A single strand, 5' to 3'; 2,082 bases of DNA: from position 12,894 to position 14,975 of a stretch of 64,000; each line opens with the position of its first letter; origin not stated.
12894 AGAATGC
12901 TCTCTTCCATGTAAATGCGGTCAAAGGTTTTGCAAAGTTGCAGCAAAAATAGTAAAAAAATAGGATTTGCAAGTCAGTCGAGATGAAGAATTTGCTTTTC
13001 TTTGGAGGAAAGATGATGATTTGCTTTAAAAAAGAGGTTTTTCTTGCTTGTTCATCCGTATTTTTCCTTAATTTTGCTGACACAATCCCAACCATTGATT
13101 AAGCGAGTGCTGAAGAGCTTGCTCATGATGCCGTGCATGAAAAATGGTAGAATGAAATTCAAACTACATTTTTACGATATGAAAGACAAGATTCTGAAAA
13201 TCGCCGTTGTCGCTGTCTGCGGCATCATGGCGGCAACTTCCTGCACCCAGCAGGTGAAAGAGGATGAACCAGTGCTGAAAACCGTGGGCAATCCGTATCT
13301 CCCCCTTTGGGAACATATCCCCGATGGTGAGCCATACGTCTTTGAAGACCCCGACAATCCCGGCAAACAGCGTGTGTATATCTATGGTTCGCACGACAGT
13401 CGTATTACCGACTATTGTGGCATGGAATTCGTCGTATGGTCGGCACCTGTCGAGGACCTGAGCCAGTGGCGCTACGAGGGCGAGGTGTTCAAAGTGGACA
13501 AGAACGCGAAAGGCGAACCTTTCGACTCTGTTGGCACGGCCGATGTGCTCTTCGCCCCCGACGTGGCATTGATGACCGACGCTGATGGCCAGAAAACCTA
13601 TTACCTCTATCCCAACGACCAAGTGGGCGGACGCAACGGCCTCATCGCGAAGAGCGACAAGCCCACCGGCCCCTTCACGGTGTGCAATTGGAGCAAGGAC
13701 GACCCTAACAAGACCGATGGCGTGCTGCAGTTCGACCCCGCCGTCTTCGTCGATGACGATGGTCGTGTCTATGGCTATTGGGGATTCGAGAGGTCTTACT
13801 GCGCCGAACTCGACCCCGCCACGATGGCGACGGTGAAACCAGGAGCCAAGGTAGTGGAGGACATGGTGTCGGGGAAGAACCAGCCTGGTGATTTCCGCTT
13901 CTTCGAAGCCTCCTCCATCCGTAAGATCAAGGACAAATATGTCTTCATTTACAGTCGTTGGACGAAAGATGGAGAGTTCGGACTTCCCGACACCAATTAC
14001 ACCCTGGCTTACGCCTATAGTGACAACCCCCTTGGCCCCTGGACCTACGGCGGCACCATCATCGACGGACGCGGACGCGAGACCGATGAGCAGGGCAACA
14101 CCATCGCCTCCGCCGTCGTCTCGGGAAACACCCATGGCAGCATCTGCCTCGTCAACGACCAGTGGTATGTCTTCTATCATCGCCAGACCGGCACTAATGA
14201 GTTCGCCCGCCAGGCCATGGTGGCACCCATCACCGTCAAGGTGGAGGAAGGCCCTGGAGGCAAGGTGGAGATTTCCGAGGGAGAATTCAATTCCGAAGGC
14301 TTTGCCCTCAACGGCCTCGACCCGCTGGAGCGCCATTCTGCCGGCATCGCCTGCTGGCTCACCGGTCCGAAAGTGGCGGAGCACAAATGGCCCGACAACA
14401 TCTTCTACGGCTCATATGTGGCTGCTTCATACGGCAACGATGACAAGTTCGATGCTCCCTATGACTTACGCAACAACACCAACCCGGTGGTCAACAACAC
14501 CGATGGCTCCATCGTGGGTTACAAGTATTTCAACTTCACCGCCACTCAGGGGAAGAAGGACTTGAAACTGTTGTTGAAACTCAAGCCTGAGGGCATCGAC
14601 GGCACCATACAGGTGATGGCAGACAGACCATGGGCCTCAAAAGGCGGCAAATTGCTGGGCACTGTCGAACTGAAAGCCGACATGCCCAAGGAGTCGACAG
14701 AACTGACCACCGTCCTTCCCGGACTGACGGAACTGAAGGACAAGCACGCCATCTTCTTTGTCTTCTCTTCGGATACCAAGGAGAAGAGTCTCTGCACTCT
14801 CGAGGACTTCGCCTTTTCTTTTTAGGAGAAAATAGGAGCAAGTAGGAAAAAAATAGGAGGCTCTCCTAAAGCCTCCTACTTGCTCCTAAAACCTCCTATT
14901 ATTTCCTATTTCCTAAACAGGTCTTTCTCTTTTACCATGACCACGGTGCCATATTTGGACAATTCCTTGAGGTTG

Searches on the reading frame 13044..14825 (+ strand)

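Call 6: search_protein_families(library=pfam, proteins=[window:13044-14825:+], max_evalue=0.001)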
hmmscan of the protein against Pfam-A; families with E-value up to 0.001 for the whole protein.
window:13044-14825:+ (593 aa): 1 family
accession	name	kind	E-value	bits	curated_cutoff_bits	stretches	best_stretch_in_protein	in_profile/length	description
PF04616.20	Glyco_hydro_43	-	1.8e-23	83.8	32.2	1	111-399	22-283/288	Glycosyl hydrolases family 43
